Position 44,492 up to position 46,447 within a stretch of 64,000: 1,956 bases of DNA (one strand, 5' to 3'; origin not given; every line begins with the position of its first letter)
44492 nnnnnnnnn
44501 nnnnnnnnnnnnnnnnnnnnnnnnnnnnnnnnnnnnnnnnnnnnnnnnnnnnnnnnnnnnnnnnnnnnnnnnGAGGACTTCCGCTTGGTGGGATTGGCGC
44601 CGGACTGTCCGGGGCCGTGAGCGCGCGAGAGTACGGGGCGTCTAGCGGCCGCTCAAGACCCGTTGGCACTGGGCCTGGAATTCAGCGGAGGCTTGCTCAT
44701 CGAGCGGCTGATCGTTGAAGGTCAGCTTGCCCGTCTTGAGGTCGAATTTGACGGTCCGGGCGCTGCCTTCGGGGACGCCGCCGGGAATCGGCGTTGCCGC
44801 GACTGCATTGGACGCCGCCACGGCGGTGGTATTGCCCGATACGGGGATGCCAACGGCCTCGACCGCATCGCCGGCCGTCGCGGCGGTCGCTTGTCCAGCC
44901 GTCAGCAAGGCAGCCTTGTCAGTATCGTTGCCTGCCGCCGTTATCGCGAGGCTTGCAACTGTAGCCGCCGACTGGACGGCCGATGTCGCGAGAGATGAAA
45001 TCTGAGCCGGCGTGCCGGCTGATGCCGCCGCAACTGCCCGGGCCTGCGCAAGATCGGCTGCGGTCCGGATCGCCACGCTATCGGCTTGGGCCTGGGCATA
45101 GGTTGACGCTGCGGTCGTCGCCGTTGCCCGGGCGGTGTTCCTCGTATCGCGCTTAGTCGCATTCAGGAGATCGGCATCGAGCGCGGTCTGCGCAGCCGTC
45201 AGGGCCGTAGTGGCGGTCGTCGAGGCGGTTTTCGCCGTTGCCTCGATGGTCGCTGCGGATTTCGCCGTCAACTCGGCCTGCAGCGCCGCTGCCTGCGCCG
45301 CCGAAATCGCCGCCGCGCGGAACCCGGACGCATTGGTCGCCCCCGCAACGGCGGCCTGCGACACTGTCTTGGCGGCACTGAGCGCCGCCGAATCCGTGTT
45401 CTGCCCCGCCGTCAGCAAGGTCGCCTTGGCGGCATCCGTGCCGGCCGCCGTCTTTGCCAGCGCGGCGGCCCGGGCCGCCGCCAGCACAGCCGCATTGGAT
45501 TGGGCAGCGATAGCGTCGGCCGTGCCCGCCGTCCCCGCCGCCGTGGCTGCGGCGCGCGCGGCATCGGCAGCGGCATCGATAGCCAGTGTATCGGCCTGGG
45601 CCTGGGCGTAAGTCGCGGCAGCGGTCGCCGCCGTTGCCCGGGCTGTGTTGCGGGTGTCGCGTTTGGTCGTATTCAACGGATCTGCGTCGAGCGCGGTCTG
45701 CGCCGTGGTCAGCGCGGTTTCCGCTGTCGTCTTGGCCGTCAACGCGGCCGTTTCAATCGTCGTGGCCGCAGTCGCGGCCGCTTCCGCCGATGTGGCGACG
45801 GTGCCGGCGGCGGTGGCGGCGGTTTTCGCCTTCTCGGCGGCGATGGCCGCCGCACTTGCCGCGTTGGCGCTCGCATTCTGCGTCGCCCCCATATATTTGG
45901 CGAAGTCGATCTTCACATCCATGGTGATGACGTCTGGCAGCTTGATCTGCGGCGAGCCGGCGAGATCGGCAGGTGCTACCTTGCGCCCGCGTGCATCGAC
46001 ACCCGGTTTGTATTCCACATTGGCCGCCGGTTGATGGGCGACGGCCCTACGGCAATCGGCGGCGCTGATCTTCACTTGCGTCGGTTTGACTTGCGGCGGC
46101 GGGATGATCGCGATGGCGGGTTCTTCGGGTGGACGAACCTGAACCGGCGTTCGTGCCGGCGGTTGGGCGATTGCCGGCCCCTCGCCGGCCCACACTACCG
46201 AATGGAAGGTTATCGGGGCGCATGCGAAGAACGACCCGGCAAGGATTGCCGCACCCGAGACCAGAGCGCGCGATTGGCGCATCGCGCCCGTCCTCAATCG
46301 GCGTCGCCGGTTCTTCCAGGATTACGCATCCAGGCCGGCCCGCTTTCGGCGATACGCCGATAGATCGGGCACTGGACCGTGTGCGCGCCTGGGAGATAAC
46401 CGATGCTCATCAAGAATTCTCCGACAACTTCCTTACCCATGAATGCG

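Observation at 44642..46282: Signal-peptide-bearing Ala/Thr-rich protein whose core is a 510-bp (170-aa) tandem duplication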

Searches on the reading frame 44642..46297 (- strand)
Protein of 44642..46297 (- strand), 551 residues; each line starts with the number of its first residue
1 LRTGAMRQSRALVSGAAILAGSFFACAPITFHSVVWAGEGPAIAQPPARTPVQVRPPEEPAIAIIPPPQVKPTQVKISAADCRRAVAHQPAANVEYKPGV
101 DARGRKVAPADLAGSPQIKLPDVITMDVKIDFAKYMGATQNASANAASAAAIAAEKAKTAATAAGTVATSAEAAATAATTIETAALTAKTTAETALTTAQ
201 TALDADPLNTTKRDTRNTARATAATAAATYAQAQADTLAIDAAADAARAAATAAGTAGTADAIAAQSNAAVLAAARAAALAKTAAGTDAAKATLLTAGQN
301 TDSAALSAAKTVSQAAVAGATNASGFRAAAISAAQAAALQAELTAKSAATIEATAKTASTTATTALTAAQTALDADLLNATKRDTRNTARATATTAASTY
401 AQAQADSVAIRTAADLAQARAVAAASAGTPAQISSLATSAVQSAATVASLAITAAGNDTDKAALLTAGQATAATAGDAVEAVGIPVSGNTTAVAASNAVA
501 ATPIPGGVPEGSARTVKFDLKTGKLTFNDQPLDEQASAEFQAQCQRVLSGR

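Call 7: search_protein_families(library=pfam, proteins=[window:44642-46282:-], max_evalue=1)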
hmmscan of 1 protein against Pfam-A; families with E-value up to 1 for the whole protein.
window:44642-46282:- (546 aa): 0 families

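Call 8: search_protein_families(library=ncbifam, proteins=[window:44642-46282:-], max_evalue=1)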
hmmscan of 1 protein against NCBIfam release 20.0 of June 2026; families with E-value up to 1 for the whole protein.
window:44642-46282:- (546 aa): 0 families
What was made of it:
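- On Any curated protein family (Pfam-A, NCBIfam) or solved structure: Pfam and NCBIfam give 0 families at E<=1 (calls 7, 8).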

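Call 10: find_homologous_proteins(query=window:44642-46282:-)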
Query window:44642-46282:- (546 aa): 6 proteins with E <= 0.001 among 8000 candidates.
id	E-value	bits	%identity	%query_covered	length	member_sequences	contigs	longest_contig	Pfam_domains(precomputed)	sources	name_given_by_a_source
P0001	1.5e-54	204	57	27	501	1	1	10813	PF03352.19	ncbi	-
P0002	8.1e-35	139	-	-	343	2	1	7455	-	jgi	jgi:hypothetical protein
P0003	3.7e-28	117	51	12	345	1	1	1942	-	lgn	-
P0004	2.4e-27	114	44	28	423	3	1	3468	-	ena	-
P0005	6.7e-23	100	49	12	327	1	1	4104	-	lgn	-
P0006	3.2e-16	78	38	16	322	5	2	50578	-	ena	-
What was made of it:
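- Tried and rejected: Full-length word-indexed homology search (call 10).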

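Call 13: find_encoding_contigs(protein=window:44642-46297:-, flank=3000, max_places=4)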
Protein window:44642-46297:- (551 aa): no gene with exactly this product is on record in the collection.
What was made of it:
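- Tried and rejected: Exact look-up of the 551-aa product (call 13): not on record.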

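Call 35: predict_structure(alignment_id=A4)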
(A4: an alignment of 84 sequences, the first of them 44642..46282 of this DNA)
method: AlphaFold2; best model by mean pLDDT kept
length: 546 residues; sequences in the alignment: 84
mean_pLDDT: 71.2   pTM: 0.41
mean pLDDT of the five models: 71.2, 68.3, 68.0, 67.6, 66.7
residues with pLDDT >= 90: 111; 70-90: 200; 50-70: 129; < 50: 106
segments of 3 or more residues with pLDDT < 50: 1-3, 15-58, 64-66, 288-297, 313-315, 475-504
pLDDT, mean of each block of 10 residues (from residue 1): 52 47 37 38 44 46 53 78 59 70 63 81 68 56 86 90 92 93 96 97 97 96 94 92 89 69 71 64 48 48 60 59 80 84 85 89 90 90 90 89 87 84 80 74 64 53 57 48 41 39 50 84 80 79 72
secondary structure, 60 per line:
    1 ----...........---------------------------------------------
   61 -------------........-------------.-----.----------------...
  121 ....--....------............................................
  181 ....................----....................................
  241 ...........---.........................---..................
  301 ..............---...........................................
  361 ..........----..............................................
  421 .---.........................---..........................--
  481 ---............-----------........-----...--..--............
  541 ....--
elements in order: H5-15 H74-81 E118-124 H127-130 H137-200 H205-251 H255-279 H283-314 H318-370 H375-421 H425-449 H453-478 H484-495 E507-514 E520-522 H529-544
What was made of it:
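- On Braun lipoprotein (Lpp)-like envelope tether: The helices are predicted as antiparallel hairpins (call 35).
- On Alacoil-type antiparallel coiled coil: Antiparallel hairpins are predicted (call 35).
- The insert is eight helices, with hairpin pLDDT of 84-97 (call 35). The region is predicted helical (call 35). The alignment over the insert is shallow, and pLDDT falls below 50 at 288-297 and 475-504 (call 35). Hairpin pLDDT is 84-97 (call 35). The predicted helices are 7-9 nm long (call 35).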

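Call 40: fold_search(model_id=the predicted structure, library=pdb)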
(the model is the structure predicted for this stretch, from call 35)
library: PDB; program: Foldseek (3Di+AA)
matches with E <= 10: 254; with E <= 0.001: 0
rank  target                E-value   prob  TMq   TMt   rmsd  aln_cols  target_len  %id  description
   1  3o1h_A                2.8e-01  0.85  0.17  0.28  10.5       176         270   14  Crystal Structure of the TorS sensor domain - TorT complex in the presence of TMAO (released 2011-12-21)
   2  3o1i_B                2.9e-01  0.89  0.18  0.29   7.1       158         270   13  Crystal Structure of the TorS sensor domain - TorT complex in the absence of ligand (released 2011-12-21)
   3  9fw3_B                6.2e-01  0.18  0.12  0.12  28.8       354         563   16  Cryo-EM structure of IrtAB 2xEQ mutant in outward-occluded state in nanodisc in complex with mycobactin (released 2024-12-18)
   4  3o1i_A                6.5e-01  0.38  0.18  0.28  31.3       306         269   12  Crystal Structure of the TorS sensor domain - TorT complex in the absence of ligand (released 2011-12-21)
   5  8ipq_A                6.8e-01  0.13  0.11  0.12  29.8       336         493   16  Cryo-EM structure of heme transporter CydDC from Mycobacterium smegmatis in the inward facing apo state (released 2023-06-14)
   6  3o1j_A                7.2e-01  0.63  0.18  0.27  14.7       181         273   14  Crystal Structure of the TorS sensor domain - TorT complex in the absence of isopropanol (released 2011-12-21)
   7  2y44                  7.2e-01  0.44  0.13  0.30  14.1       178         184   15  Crystal structure of GARP from Trypanosoma congolense (released 2011-03-30)
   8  6o3e_B                8.6e-01  0.57  0.20  0.20  22.1       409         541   11  mouse aE-catenin 82-883 (released 2019-11-13)
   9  3i9w                  1.1e+00  0.44  0.18  0.30  20.7       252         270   14  Crystal structure of the E. coli histidine kinase sensor TorS sensor domain (released 2009-10-06)
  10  2efl                  1.3e+00  0.18  0.14  0.23  36.7       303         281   11  Crystal structure of the EFC domain of formin-binding protein 17 (released 2007-05-29)
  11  7wiw_B                1.5e+00  0.16  0.14  0.13  28.2       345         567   14  Cryo-EM structure of Mycobacterium tuberculosis irtAB complexed with ATP in an occluded conformation (released 2023-01-25)
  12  7x0z_A                1.6e+00  0.18  0.15  0.14  25.5       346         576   12  Cryo-EM structure of human ABCD1 E630Q in the presence of ATP and Magnesium in outward-facing state (released 2023-03-22)
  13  9qn7_B                1.6e+00  0.13  0.13  0.20  28.1       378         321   13  Structure of talin in complex with a peptide fragment (released 2025-10-08)
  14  6xz6_A                1.7e+00  0.85  0.16  0.41  15.4       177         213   16  Structure of the trypanosome brucei factor H receptor bound to domain D5 of bovine factor H (released 2020-03-25)
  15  9cpb_5R               1.7e+00  0.30  0.19  0.26  37.1       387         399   11  Atomic model of bovine Fallopian tube cilia doublet microtubule (48-nm periodicity) (released 2024-10-30)
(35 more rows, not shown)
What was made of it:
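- Closest known: Elongated periplasmic or surface helical bundles. Same: They are long antiparallel helical bundles located outside the cytoplasm, and they are the best Foldseek matches of the full model (call 40).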

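Call 47: list_cluster_members(proteins=[P0001, P0002, P0004, P0006, P0028, P0069, P0065, P0123, P0013, P0060])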
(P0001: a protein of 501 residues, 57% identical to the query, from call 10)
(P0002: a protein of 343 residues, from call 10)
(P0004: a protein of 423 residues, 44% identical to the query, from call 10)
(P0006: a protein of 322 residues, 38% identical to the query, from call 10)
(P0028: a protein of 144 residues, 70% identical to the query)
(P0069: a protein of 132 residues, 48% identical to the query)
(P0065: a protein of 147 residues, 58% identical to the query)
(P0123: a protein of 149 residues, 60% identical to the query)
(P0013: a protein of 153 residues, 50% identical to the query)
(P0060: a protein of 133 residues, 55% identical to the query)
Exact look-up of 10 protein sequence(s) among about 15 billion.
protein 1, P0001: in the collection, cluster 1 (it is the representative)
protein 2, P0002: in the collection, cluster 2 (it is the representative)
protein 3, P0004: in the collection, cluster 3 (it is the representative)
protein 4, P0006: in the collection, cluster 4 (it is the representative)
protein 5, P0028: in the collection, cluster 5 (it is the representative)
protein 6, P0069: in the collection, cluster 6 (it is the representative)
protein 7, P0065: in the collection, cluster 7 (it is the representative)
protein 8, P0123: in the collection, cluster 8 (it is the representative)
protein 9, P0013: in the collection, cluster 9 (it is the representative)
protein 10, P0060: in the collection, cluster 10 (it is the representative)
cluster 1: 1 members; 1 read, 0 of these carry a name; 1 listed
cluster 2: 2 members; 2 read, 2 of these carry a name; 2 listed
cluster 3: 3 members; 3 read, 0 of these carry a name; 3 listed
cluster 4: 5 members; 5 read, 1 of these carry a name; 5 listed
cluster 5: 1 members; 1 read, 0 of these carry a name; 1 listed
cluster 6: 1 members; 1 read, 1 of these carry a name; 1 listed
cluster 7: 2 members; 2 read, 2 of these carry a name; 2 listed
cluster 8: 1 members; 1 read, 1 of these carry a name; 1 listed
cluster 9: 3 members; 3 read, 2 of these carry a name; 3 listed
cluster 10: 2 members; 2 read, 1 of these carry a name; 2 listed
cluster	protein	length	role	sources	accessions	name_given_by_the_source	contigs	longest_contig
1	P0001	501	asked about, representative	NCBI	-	-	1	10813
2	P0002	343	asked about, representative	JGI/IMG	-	hypothetical protein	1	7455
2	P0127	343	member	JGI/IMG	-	hypothetical protein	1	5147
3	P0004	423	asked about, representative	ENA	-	-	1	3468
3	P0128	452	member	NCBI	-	-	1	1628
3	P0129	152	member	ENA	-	-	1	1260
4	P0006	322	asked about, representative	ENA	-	-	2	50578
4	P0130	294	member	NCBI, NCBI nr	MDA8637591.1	hypothetical protein N9L49_03145 [Rhodospirillales bacterium] | hypothetical protein [Rhodospirillales bacterium]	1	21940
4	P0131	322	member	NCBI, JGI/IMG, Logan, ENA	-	-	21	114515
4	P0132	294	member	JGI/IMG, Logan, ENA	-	-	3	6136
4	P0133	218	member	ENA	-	-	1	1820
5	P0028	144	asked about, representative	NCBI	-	-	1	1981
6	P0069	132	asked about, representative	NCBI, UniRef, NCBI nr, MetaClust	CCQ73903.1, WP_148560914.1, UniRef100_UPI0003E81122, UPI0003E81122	hypothetical protein [Magnetospira sp. QH-2] | hypothetical protein n=1 Tax=Magnetospira sp. (strain QH-2) TaxID=1288970 ... | status=active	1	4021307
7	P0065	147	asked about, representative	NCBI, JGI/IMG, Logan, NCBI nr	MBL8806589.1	MAG: hypothetical protein JNN22_07055 [Rhodospirillales bacterium] | hypothetical protein [Rhodospirillales bacterium]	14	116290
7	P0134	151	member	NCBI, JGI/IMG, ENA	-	hypothetical protein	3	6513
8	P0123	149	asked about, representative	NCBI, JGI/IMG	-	hypothetical protein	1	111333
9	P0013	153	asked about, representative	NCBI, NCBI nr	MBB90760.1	MAG: hypothetical protein CMF68_07215, partial [Magnetovibrio sp.] | hypothetical protein [Magnetovibrio sp.]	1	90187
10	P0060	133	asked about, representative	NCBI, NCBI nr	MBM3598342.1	MAG: hypothetical protein FJX35_09025 [Alphaproteobacteria bacterium] | hypothetical protein [Alphaproteobacteria bacterium]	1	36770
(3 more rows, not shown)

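Call 48: find_encoding_contigs(protein=P0001, flank=5000, max_places=2)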
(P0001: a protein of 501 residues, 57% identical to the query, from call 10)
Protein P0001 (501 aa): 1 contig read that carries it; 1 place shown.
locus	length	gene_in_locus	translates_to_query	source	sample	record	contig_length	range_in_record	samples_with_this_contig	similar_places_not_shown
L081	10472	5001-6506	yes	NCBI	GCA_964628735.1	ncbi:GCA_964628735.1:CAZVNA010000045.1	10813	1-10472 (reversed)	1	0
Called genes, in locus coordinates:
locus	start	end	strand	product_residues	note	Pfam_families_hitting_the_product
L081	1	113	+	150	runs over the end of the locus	?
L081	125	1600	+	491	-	PF00361:Proton_antipo_M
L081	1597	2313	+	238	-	PF03099:BPL_LplA_LipB, PF16917:BPL_LplA_LipB_2, PF02237:BPL_C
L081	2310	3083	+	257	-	PF03309:Pan_kinase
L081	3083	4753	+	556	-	PF00753:Lactamase_B, PF12706:Lactamase_B_2, PF22505:RNase_J_b_CASP, PF07521:RMMBL, PF17770:RNase_J_C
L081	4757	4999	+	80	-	PF07330:DUF1467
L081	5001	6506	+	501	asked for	PF03352:Adenine_glyco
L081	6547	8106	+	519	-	PF00587:tRNA-synt_2b, PF03129:HGTP_anticodon (weak), PF09180:ProRS-C_1 (weak)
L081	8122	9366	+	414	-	PF12704:MacB_PCD, PF02687:FtsX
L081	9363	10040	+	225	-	PF00005:ABC_tran, PF13304:AAA_21 (faint)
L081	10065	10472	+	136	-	?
